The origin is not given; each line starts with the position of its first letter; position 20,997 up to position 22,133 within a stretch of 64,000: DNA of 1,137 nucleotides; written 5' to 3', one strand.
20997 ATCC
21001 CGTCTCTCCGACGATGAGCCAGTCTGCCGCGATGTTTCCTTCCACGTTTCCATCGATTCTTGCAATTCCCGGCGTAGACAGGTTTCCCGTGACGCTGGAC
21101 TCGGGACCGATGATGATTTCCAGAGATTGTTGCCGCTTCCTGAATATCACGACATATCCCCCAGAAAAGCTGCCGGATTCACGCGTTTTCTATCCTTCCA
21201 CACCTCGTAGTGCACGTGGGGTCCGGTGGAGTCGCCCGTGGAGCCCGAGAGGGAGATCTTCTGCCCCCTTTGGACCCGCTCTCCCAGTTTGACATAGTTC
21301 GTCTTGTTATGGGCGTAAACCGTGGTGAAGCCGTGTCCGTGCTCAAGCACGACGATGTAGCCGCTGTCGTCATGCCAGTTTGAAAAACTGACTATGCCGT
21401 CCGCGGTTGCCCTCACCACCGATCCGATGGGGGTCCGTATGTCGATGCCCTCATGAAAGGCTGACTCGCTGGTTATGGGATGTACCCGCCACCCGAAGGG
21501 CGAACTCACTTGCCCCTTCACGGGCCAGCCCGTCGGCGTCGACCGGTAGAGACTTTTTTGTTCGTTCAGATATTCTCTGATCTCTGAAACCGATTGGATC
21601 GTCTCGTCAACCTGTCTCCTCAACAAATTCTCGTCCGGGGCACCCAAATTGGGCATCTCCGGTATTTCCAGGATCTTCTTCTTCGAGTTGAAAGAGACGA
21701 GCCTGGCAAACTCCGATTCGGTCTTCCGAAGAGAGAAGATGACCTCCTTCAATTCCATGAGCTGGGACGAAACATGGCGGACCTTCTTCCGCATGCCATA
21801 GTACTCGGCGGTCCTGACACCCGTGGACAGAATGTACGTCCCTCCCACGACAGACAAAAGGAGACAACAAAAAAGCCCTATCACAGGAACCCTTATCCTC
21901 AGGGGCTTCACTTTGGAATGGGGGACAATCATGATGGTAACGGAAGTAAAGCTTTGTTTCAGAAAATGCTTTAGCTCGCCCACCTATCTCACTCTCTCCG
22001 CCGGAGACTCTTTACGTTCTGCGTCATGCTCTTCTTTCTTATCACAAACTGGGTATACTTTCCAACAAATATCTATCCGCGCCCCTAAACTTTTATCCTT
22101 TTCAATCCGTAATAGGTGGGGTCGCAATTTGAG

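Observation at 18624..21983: M23 endopeptidase followed by five tandem bactofilin genes, with near-identical, mosaic paralogs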

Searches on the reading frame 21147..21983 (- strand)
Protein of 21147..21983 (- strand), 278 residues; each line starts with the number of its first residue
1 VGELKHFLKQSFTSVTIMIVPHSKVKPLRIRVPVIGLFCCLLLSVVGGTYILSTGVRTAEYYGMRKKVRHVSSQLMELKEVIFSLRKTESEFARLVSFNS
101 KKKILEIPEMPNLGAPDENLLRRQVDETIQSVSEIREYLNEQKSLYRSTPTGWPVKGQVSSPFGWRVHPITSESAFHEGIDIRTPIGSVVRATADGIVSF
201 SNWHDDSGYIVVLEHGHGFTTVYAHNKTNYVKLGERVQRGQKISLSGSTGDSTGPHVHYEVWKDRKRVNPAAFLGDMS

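Call 3: search_protein_families(library=pfam, proteins=[window:21147-21983:-], max_evalue=0.01)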
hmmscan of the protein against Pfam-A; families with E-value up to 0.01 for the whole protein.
window:21147-21983:- (278 aa): 1 family
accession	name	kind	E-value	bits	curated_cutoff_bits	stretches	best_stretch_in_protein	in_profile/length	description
PF01551.29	Peptidase_M23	-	1.3e-31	109.1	28.7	1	176-270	2-96/96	Peptidase family M23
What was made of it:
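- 21147..21983 (-): LmdC-type M23 (LytM) endopeptidase gene, 278 aa. It has a cytoplasmic N-terminus with a beta-hairpin, one TM helix, a long coiled-coil region and a C-terminal M23 domain. PF01551 E=1e-31 (call 3).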

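Call 7: find_encoding_contigs(protein=window:21147-21983:-, flank=10000, max_places=6)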
Protein window:21147-21983:- (278 aa): 12 contigs read that carry it; 6 places shown.
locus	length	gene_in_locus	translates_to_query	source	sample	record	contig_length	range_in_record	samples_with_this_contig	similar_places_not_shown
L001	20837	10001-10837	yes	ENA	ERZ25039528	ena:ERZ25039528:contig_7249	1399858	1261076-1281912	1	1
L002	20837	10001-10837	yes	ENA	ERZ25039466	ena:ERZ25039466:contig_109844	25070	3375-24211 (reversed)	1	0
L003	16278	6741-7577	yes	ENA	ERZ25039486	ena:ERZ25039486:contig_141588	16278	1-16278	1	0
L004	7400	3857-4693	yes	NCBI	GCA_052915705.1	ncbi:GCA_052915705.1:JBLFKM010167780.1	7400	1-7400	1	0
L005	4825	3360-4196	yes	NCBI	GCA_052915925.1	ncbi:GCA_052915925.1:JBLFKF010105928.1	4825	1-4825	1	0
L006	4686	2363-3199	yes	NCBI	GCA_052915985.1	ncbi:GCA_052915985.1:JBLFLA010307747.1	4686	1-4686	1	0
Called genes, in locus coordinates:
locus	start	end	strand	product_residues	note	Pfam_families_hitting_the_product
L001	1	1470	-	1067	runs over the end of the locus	PF06634:DUF1156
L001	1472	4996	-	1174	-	PF01381:HTH_3, PF13560:HTH_31 (faint), PF00176:SNF2-rel_dom, PF00270:DEAD (weak), PF04851:ResIII, PF00271:Helicase_C, PF13020:NOV_C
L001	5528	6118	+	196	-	-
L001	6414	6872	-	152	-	PF00582:Usp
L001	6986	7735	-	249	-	PF01061:ABC2_membrane, PF12698:ABC2_membrane_3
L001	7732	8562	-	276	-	PF00005:ABC_tran, PF13175:AAA_15 (faint), PF13304:AAA_21, PF27102:NodI_C (faint)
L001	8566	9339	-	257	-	PF01891:CbiM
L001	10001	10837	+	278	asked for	PF01551:Peptidase_M23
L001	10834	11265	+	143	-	PF04519:Bactofilin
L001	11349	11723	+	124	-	PF04519:Bactofilin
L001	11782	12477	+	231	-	PF04519:Bactofilin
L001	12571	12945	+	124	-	PF04519:Bactofilin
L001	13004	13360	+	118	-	PF04519:Bactofilin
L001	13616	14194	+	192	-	-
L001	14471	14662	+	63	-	PF02416:TatA_B_E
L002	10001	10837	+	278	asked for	PF01551:Peptidase_M23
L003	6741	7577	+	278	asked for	PF01551:Peptidase_M23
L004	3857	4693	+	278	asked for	PF01551:Peptidase_M23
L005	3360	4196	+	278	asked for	PF01551:Peptidase_M23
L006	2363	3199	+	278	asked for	PF01551:Peptidase_M23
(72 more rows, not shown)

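Call 8: find_homologous_proteins(query=window:21147-21983:-)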
Query window:21147-21983:- (278 aa): 1842 proteins with E <= 0.001 among 2577 candidates; the best 120 are listed.
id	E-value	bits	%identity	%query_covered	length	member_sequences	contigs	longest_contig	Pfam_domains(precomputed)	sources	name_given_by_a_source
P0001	7.2e-184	627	100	100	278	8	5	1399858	PF01551.30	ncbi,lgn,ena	-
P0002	1.7e-158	544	87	100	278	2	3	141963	PF01551.30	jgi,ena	jgi:murein DD-endopeptidase MepM/ murein hydrolase activator NlpD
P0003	6.7e-155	532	85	100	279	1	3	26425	PF01551.30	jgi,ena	jgi:murein DD-endopeptidase MepM/ murein hydrolase activator NlpD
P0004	1.4e-153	528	85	100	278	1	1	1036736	PF01551.30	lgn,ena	-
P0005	4.0e-149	513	81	100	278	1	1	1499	PF01551.30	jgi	-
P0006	7.5e-139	480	85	91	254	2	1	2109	PF01551.30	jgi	jgi:murein DD-endopeptidase MepM/ murein hydrolase activator NlpD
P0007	8.7e-135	466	74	100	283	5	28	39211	PF01551.30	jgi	jgi:murein DD-endopeptidase MepM/ murein hydrolase activator NlpD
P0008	8.0e-126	437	68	100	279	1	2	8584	PF01551.30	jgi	jgi:murein DD-endopeptidase MepM/ murein hydrolase activator NlpD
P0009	1.5e-124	433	68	100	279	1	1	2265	PF01551.30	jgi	jgi:murein DD-endopeptidase MepM/ murein hydrolase activator NlpD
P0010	3.4e-123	428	66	100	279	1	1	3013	PF01551.30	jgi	jgi:murein DD-endopeptidase MepM/ murein hydrolase activator NlpD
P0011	1.9e-122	426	66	100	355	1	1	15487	PF01551.30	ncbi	-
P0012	5.9e-121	421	65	100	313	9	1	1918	PF01551.30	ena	-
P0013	1.2e-120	420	65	100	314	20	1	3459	PF01551.30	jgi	jgi:murein DD-endopeptidase MepM/ murein hydrolase activator NlpD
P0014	9.7e-120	417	66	100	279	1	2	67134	PF01551.30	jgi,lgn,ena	jgi:murein DD-endopeptidase MepM/ murein hydrolase activator NlpD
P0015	1.4e-118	413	65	100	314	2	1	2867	PF01551.30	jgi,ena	-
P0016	3.4e-118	412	64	100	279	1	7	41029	PF01551.30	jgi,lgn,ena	jgi:murein DD-endopeptidase MepM/ murein hydrolase activator NlpD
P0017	2.5e-117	409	63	100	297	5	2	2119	PF01551.30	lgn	-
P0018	1.8e-116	406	64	100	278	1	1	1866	PF01551.30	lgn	-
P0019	2.9e-116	406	63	100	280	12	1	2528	PF01551.30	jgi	-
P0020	3.6e-116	405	63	100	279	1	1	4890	PF01551.30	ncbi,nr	ncbi:MAG: hypothetical protein C0407_05735 [Desulfobacca sp.]|nr:hypothetical protein [Desulfobacca 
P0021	4.3e-116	405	66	100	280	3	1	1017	PF01551.30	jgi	jgi:murein DD-endopeptidase MepM/ murein hydrolase activator NlpD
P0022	1.1e-115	404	65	100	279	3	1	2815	PF01551.30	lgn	-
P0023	1.2e-115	404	63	100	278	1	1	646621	PF01551.30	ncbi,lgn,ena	-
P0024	2.1e-115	403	66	94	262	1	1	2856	PF01551.30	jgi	jgi:murein DD-endopeptidase MepM/ murein hydrolase activator NlpD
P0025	1.2e-114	400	63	100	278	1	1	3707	PF01551.30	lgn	-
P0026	3.1e-114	399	62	100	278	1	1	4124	PF01551.30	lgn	-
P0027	1.6e-113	397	61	99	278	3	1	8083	PF01551.30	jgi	jgi:murein DD-endopeptidase MepM/ murein hydrolase activator NlpD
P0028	1.7e-113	397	64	100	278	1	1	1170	PF01551.30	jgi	jgi:murein DD-endopeptidase MepM/ murein hydrolase activator NlpD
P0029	1.8e-113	396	63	100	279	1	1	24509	PF01551.30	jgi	jgi:murein DD-endopeptidase MepM/ murein hydrolase activator NlpD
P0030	1.3e-112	394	62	100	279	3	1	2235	PF01551.30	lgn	-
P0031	2.5e-112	393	62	100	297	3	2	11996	PF01551.30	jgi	jgi:murein DD-endopeptidase MepM/ murein hydrolase activator NlpD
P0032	2.9e-112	393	63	100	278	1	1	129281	PF01551.30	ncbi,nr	ncbi:MAG: hypothetical protein C0392_00135 [Syntrophus sp. (in: bacteria)]|nr:hypothetical protein [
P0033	3.4e-112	392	60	100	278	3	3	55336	PF01551.30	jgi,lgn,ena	-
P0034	4.8e-112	392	62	100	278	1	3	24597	PF01551.30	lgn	-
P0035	5.5e-112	392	60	100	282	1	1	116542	PF01551.30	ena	-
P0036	9.5e-112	391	59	100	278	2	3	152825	PF01551.30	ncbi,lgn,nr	ncbi:MAG: M23 family metallopeptidase [Proteobacteria bacterium]|nr:M23 family metallopeptidase [Pse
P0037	1.1e-111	391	61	99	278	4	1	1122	PF01551.30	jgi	-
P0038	1.1e-111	391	62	100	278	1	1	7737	PF01551.30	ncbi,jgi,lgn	ncbi:MAG TPA: M23 family metallopeptidase [Syntrophorhabdaceae bacterium]|jgi:murein DD-endopeptidas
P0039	1.5e-111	390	65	94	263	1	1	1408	PF01551.30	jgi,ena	-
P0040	2.3e-111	390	60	100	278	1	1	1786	PF01551.30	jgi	jgi:murein DD-endopeptidase MepM/ murein hydrolase activator NlpD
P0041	3.8e-111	389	61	100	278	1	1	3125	PF01551.30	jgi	jgi:murein DD-endopeptidase MepM/ murein hydrolase activator NlpD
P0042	4.2e-111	389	60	100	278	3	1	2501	PF01551.30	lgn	-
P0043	6.7e-111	388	66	94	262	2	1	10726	PF01551.30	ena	-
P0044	6.9e-111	388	61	100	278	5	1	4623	PF01551.30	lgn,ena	-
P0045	2.0e-110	386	61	100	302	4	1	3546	PF01551.30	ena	-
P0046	2.3e-110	386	64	94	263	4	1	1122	PF01551.30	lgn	-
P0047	2.7e-110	386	60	100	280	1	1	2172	PF01551.30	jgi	jgi:murein DD-endopeptidase MepM/ murein hydrolase activator NlpD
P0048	3.8e-110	386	61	100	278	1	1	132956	PF01551.30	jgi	jgi:murein DD-endopeptidase MepM/ murein hydrolase activator NlpD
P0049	7.6e-110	385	60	99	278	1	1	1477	PF01551.30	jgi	jgi:murein DD-endopeptidase MepM/ murein hydrolase activator NlpD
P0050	2.5e-109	383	60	100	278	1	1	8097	PF01551.30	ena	-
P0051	1.4e-107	377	59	100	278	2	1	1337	PF01551.30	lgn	-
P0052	1.2e-105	371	59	100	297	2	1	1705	PF01551.30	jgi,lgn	jgi:murein DD-endopeptidase MepM/ murein hydrolase activator NlpD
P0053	1.8e-104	367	59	100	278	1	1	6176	PF01551.30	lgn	-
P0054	2.4e-103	363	55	100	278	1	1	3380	PF01551.30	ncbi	-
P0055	2.4e-102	360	70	84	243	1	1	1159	PF01551.30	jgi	-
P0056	1.7e-100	354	64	90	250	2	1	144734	PF01551.30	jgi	jgi:murein DD-endopeptidase MepM/ murein hydrolase activator NlpD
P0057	2.4e-98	347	54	100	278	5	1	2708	PF01551.30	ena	-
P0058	4.0e-98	346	77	77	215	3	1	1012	PF01551.30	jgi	jgi:murein DD-endopeptidase MepM/ murein hydrolase activator NlpD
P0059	1.6e-97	344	68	82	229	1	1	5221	PF01551.30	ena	-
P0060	8.8e-97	342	56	100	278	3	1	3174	PF01551.30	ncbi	-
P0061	2.6e-95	337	52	100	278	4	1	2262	PF01551.30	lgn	-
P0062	3.4e-95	337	53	99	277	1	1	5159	PF01551.30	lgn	-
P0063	3.8e-95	336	53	99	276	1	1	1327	PF01551.30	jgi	-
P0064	3.8e-95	336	53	100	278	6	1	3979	PF01551.30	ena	-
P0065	5.9e-95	336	55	99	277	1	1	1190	PF01551.30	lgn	-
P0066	6.7e-95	336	53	97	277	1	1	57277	PF01551.30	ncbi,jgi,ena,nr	ncbi:MAG TPA: M23 family metallopeptidase [Syntrophorhabdaceae bacterium]|nr:M23 family metallopepti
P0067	6.9e-95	336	53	98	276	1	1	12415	PF01551.30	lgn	-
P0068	6.9e-95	336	54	98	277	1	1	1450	PF01551.30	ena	-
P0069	7.8e-95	335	55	99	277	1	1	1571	PF01551.30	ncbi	-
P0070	1.2e-94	335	53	100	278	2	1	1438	PF01551.30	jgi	jgi:murein DD-endopeptidase MepM/ murein hydrolase activator NlpD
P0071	1.6e-94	334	52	99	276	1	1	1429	PF01551.30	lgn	-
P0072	1.7e-94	334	55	100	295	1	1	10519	PF01551.30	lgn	-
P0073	4.2e-94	333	53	99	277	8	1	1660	PF01551.30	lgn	-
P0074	6.7e-94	332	53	98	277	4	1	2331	PF01551.30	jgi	jgi:murein DD-endopeptidase MepM/ murein hydrolase activator NlpD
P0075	1.3e-93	331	53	98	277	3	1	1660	PF01551.30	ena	-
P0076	1.6e-93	331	52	99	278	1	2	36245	PF01551.30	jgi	-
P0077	1.8e-93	331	53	98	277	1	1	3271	PF01551.30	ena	-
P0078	2.0e-93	331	51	99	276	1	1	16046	PF01551.30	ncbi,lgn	-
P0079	3.0e-93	330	53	99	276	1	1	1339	PF01551.30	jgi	jgi:murein DD-endopeptidase MepM/ murein hydrolase activator NlpD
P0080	3.5e-93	330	53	99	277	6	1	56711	PF01551.30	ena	-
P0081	3.7e-93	330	53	99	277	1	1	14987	PF01551.30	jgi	-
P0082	3.7e-93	330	51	99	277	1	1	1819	PF01551.30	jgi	jgi:murein DD-endopeptidase MepM/ murein hydrolase activator NlpD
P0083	4.0e-93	330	52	99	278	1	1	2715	PF01551.30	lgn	-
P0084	5.0e-93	329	53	99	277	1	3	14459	PF01551.30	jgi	-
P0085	7.8e-93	329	53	99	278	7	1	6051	PF01551.30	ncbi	-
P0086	8.3e-93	329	51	100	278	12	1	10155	PF01551.30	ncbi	-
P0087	1.0e-92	328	54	99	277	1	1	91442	PF01551.30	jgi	jgi:murein DD-endopeptidase MepM/ murein hydrolase activator NlpD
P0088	1.1e-92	328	51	99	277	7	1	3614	PF01551.30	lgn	-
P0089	1.1e-92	328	51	99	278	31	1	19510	PF01551.30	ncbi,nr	ncbi:MAG: peptidoglycan DD-metalloendopeptidase family protein [Thermodesulfovibrionales bacterium]|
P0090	1.7e-92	328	53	96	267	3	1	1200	PF01551.30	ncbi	-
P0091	2.2e-92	327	52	99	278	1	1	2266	PF01551.30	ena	-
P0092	2.2e-92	327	52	99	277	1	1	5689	PF01551.30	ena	-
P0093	3.0e-92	327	52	99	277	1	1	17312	PF01551.30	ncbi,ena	-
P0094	3.8e-92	327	51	99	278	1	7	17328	PF01551.30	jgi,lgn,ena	-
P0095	3.8e-92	327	53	98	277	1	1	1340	PF01551.30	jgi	-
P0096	4.3e-92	326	52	99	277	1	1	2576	PF01551.30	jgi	-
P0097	5.0e-92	326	53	99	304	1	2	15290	PF01551.30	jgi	jgi:murein DD-endopeptidase MepM/ murein hydrolase activator NlpD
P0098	5.4e-92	326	52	99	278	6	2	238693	PF01551.30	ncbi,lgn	ncbi:MAG: M23 family metallopeptidase [Deltaproteobacteria bacterium]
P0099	5.6e-92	326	51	99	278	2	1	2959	PF01551.30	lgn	-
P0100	5.8e-92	326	53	100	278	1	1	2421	PF01551.30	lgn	-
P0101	6.3e-92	326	52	99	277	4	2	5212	PF01551.30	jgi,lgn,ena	jgi:murein DD-endopeptidase MepM/ murein hydrolase activator NlpD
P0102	1.0e-91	325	54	96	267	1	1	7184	PF01551.30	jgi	jgi:murein DD-endopeptidase MepM/ murein hydrolase activator NlpD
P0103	1.4e-91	325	51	99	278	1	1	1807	PF01551.30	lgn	-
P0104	1.4e-91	325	51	99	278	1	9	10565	PF01551.30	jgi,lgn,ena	-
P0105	1.5e-91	325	54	95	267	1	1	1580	PF01551.30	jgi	jgi:murein DD-endopeptidase MepM/ murein hydrolase activator NlpD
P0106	3.4e-91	323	54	96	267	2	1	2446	PF01551.30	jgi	-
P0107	3.4e-91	323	53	98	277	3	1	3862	PF01551.30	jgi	jgi:murein DD-endopeptidase MepM/ murein hydrolase activator NlpD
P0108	3.5e-91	323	50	99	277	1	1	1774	PF01551.30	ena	-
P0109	3.7e-91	323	51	98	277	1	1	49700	PF01551.30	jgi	jgi:murein DD-endopeptidase MepM/ murein hydrolase activator NlpD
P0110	5.2e-91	323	51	99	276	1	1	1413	PF01551.30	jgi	jgi:murein DD-endopeptidase MepM/ murein hydrolase activator NlpD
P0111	5.5e-91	323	52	98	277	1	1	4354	PF01551.30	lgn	-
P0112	6.2e-91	323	52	98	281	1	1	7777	PF01551.30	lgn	-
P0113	1.2e-90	322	53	99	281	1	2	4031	PF01551.30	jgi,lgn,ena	jgi:murein DD-endopeptidase MepM/ murein hydrolase activator NlpD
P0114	2.2e-90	321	50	99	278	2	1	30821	PF01551.30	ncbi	-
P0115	7.5e-90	319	52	99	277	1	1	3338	PF01551.30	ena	-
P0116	1.1e-89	319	51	99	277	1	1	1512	PF01551.30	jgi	jgi:murein DD-endopeptidase MepM/ murein hydrolase activator NlpD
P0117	1.2e-89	318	51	99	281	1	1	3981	PF01551.30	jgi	jgi:murein DD-endopeptidase MepM/ murein hydrolase activator NlpD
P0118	1.9e-89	318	50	98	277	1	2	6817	PF01551.30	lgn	-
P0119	1.9e-89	318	50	99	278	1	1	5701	PF01551.30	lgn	-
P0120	2.5e-89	317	52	98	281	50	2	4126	PF01551.30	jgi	-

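Call 11: find_related_loci(query=A2, collection=genome_contigs, flank=10000)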
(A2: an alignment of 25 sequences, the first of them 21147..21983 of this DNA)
Query A2 (278 aa) in genome_contigs; peptide patterns used: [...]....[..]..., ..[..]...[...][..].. (x = any residue, [..] = any of these).
600 stretches matched a pattern (row limit reached: there are more); 596 encode a relative of the query (tblastn E <= 1e-3); the best 80 are kept; 80 distinct loci.
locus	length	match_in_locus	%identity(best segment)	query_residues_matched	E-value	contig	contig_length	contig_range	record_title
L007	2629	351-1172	48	1-274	2e-94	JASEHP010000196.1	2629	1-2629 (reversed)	MAG: Thermodesulfovibrionales bacterium isolate Yes70-26 NODE_196_length_2629_cov_26.072650, whole genome shotgun sequen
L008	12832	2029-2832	47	7-274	2e-88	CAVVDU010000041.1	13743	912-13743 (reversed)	MAG: uncultured delta proteobacterium isolate MFD02416.bin.2.91 genome assembly, contig: contig_93380, whole genome shot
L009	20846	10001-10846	45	1-278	2e-78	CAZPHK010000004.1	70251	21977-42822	MAG TPA_asm: uncultured Acidobacteriota bacterium isolate binchicken_co129_133 genome assembly, contig: NODE_782_length_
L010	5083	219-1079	33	14-274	2e-45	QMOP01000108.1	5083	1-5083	MAG: Caldiserica bacterium isolate B21_G15 B21_Guay15_scaffold_07483, whole genome shotgun sequence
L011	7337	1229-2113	34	15-274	4e-42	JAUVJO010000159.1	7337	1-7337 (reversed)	MAG: Deltaproteobacteria bacterium isolate CSMAG_456 CSMAG_456_k127_1039471_length_7337_cov_87.3756, whole genome shotgu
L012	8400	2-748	35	49-276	2e-41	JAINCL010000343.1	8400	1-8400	MAG: Deferribacterales bacterium isolate BIN5 5477, whole genome shotgun sequence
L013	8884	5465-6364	30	9-274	3e-41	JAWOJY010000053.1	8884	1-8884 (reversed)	MAG: Nitrospirota bacterium isolate bin_109_1 c_000003805975, whole genome shotgun sequence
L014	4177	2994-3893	30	9-274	8e-41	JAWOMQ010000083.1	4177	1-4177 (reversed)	MAG: Bacteroidota bacterium isolate bin_71 c_000014172146, whole genome shotgun sequence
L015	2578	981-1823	33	16-278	4e-40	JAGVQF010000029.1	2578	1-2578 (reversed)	MAG: Candidatus Saganbacteria bacterium isolate DeMMO3_43 c_000000082085, whole genome shotgun sequence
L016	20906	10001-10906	30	9-274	7e-40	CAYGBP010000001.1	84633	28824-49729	MAG TPA_asm: uncultured Nitrospirota bacterium isolate ERP108616_co2_62 genome assembly, contig: NODE_207_length_84633_c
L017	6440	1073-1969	32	11-274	1e-39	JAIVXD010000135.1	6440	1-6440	MAG: Anaerolineales bacterium isolate HYP3_US_12_3 NODE_7611_length_6440_cov_1.112150, whole genome shotgun sequence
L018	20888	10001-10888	32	16-274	2e-39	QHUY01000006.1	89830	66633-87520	MAG: Gemmatimonadetes bacterium isolate AG17 14_1009_16_40cm_scaffold_5391_curated, whole genome shotgun sequence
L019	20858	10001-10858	33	16-276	3e-39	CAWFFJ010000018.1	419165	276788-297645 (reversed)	MAG: uncultured Acidobacteriota bacterium isolate MFD02416.bin.3.238 genome assembly, contig: contig_16062, whole genome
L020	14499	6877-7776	32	16-274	3e-39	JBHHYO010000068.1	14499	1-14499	MAG: Nitrospinales bacterium isolate Maj_2_bin.45 NODE_2203_length_14499_cov_12.742592, whole genome shotgun sequence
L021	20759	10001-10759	33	50-276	2e-37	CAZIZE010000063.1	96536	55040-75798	MAG TPA_asm: uncultured bacterium isolate binchicken_co219_16 genome assembly, contig: k141_15139, whole genome shotgun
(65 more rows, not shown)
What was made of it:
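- Tried and rejected: Species-representative genome scan with an M23 alignment (call 11).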

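Call 12: find_encoding_contigs(protein=P0002, flank=8000, max_places=2)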
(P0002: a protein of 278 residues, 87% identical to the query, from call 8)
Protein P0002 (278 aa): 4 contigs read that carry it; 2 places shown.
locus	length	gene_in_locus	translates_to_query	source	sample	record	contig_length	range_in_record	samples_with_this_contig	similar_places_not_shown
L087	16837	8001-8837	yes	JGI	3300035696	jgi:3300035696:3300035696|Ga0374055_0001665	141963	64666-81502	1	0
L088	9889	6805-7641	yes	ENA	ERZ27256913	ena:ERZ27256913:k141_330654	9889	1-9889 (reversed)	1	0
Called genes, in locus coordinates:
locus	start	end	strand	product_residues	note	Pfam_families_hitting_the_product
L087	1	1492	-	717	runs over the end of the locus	PF16510:P22_portal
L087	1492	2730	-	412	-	-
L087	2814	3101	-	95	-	-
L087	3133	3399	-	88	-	-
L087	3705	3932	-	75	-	-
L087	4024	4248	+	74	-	-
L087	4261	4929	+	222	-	PF01381:HTH_3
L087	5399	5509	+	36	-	-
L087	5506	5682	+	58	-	-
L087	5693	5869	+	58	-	-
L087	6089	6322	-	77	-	-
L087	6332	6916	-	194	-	PF07238:PilZ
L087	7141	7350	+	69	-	PF10865:DUF2703 (faint)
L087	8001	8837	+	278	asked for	PF01551:Peptidase_M23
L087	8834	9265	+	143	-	PF04519:Bactofilin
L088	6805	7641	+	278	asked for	PF01551:Peptidase_M23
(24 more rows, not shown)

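Call 13: find_encoding_contigs(protein=P0004, flank=8000, max_places=2)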
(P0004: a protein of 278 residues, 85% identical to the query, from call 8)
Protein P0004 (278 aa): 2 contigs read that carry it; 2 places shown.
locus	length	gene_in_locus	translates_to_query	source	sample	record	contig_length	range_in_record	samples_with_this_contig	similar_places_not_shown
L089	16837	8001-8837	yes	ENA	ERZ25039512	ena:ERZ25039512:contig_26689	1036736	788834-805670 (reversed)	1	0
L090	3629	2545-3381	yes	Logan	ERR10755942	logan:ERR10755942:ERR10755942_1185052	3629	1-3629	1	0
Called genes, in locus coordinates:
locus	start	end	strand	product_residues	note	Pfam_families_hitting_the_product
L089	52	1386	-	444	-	-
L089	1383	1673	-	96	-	-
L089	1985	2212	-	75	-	-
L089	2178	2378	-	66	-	-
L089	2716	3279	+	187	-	PF01381:HTH_3 (weak)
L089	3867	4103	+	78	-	-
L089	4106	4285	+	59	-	-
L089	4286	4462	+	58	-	-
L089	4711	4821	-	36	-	-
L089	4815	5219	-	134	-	PF00072:Response_reg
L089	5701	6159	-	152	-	PF17200:sCache_2, PF08269:dCache_2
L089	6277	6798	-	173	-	PF07238:PilZ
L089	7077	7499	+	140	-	PF10865:DUF2703 (weak)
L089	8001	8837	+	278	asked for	PF01551:Peptidase_M23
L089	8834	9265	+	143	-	PF04519:Bactofilin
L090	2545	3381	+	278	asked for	PF01551:Peptidase_M23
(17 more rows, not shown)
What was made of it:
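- Five-gene arrays at 85-87% M23 identity (calls 12, 13).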
